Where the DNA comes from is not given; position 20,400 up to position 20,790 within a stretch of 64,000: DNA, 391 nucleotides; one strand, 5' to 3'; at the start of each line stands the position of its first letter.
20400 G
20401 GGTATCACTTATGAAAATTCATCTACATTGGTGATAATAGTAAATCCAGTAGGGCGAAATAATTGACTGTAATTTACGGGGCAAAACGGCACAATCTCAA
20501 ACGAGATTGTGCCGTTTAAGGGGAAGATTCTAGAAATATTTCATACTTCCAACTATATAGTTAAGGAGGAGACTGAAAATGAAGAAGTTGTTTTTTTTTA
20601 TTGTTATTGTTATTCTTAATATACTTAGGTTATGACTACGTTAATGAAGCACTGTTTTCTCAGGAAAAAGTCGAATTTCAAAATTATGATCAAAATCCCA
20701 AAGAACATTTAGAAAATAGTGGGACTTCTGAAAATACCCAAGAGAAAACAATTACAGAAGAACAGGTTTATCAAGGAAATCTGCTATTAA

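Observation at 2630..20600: Four independent frameshifts all fall in short homopolymer runs - probable systematic indel error (or remarkable parallel pseudogenisation)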

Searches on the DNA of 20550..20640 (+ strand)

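Call 20: search_dna_similar(query=window:20550-20640:+, collection=plasmids, mode=near, max_rows=60)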
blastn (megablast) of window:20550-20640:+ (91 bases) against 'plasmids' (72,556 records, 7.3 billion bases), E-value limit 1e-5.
Records with a match: 353; places in all: 373; records where one place covers at least 80% of the query: 341.
Best place of each record, by identity: >=99% 7; 95-99% 346.
By first word of the organism name: Enterococcus 348; Staphylococcus 5.
By predicted mobility (MOB-suite, as given by PLSDB): non-mobilizable 211; mobilizable 119; conjugative 23.
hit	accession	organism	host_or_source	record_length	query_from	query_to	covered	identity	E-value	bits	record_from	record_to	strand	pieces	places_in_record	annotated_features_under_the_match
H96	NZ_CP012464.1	Enterococcus faecium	Homo sapiens,human blood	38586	1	91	100%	100.0%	5e-40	169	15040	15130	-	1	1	vanY-A: D-Ala-D-Ala carboxypeptidase VanY-A | vanY: VanY-A/VanY-F/VanY-M family D-Ala-D-Ala carboxypeptidase | vanY gene in vanA cluster: vanY; glycopeptide resistance gene cluster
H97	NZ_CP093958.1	Enterococcus faecalis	Homo sapiens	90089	1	91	100%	100.0%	5e-40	169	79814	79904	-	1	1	vanY-A: D-Ala-D-Ala carboxypeptidase VanY-A | D-Ala-D-Ala carboxypeptidase VanY-A | vanY gene in vanA cluster: vanY; glycopeptide resistance gene cluster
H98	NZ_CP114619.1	Enterococcus faecium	Homo sapiens,urine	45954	1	91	100%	100.0%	5e-40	169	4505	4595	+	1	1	vanY-A: D-Ala-D-Ala carboxypeptidase VanY-A | D-Ala-D-Ala carboxypeptidase VanY-A | vanY gene in vanA cluster: vanY; glycopeptide resistance gene cluster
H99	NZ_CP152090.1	Enterococcus faecium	Homo sapiens,blood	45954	1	91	100%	100.0%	5e-40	169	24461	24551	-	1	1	vanY-A: D-Ala-D-Ala carboxypeptidase VanY-A | D-Ala-D-Ala carboxypeptidase VanY-A | vanY gene in vanA cluster: vanY; glycopeptide resistance gene cluster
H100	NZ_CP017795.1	Enterococcus faecium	Homo sapiens,Peritoneal fluid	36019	1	91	100%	98.9%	9e-38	161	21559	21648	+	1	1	D-Ala-D-Ala carboxypeptidase VanY-A | vanY-A: D-Ala-D-Ala carboxypeptidase VanY-A | vanY gene in vanA cluster: vanY; glycopeptide resistance gene cluster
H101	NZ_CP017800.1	Enterococcus faecium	Homo sapiens,Peritoneal fluid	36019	1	91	100%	98.9%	9e-38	161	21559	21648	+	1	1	D-Ala-D-Ala carboxypeptidase VanY-A | vanY-A: D-Ala-D-Ala carboxypeptidase VanY-A | vanY gene in vanA cluster: vanY; glycopeptide resistance gene cluster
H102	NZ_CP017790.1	Enterococcus faecium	-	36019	1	91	100%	98.9%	9e-38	161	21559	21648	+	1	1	D-Ala-D-Ala carboxypeptidase VanY-A | vanY-A: D-Ala-D-Ala carboxypeptidase VanY-A | vanY gene in vanA cluster: vanY; glycopeptide resistance gene cluster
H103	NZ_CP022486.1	Enterococcus faecalis ARO1/DG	Dog with mastitis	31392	1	91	100%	98.9%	9e-38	161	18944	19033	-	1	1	D-Ala-D-Ala carboxypeptidase VanY-A | vanY gene in vanA cluster: vanY; glycopeptide resistance gene cluster | vanY-A: D-Ala-D-Ala carboxypeptidase VanY-A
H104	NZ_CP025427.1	Enterococcus faecium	WGS,fodder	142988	1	91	100%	98.9%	9e-38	161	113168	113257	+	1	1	D-Ala-D-Ala carboxypeptidase VanY-A | vanY-A: D-Ala-D-Ala carboxypeptidase VanY-A | vanY gene in vanA cluster: vanY; glycopeptide resistance gene cluster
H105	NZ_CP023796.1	Enterococcus faecium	Homo sapiens,blood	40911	1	91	100%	98.9%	9e-38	161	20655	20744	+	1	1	D-Ala-D-Ala carboxypeptidase VanY-A | vanY-A: D-Ala-D-Ala carboxypeptidase VanY-A | vanY gene in vanA cluster: vanY; glycopeptide resistance gene cluster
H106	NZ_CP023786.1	Enterococcus faecium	Homo sapiens,blood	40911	1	91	100%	98.9%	9e-38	161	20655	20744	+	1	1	D-Ala-D-Ala carboxypeptidase VanY-A | vanY-A: D-Ala-D-Ala carboxypeptidase VanY-A | vanY gene in vanA cluster: vanY; glycopeptide resistance gene cluster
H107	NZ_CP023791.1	Enterococcus faecium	Homo sapiens,blood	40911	1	91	100%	98.9%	9e-38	161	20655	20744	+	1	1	D-Ala-D-Ala carboxypeptidase VanY-A | vanY-A: D-Ala-D-Ala carboxypeptidase VanY-A | vanY gene in vanA cluster: vanY; glycopeptide resistance gene cluster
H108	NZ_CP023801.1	Enterococcus faecium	-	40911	1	91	100%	98.9%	9e-38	161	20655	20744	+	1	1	D-Ala-D-Ala carboxypeptidase VanY-A | vanY-A: D-Ala-D-Ala carboxypeptidase VanY-A | vanY gene in vanA cluster: vanY; glycopeptide resistance gene cluster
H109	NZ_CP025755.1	Enterococcus faecium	-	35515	1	91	100%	98.9%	9e-38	161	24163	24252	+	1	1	D-Ala-D-Ala carboxypeptidase VanY-A | vanY-A: D-Ala-D-Ala carboxypeptidase VanY-A | vanY gene in vanA cluster: vanY; glycopeptide resistance gene cluster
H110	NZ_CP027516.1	Enterococcus faecium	Homo sapiens,blood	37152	1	91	100%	98.9%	9e-38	161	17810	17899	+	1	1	vanY: VanY-A/VanY-F/VanY-M family D-Ala-D-Ala carboxypeptidase | vanY-A: D-Ala-D-Ala carboxypeptidase VanY-A | vanY gene in vanA cluster: vanY; glycopeptide resistance gene cluster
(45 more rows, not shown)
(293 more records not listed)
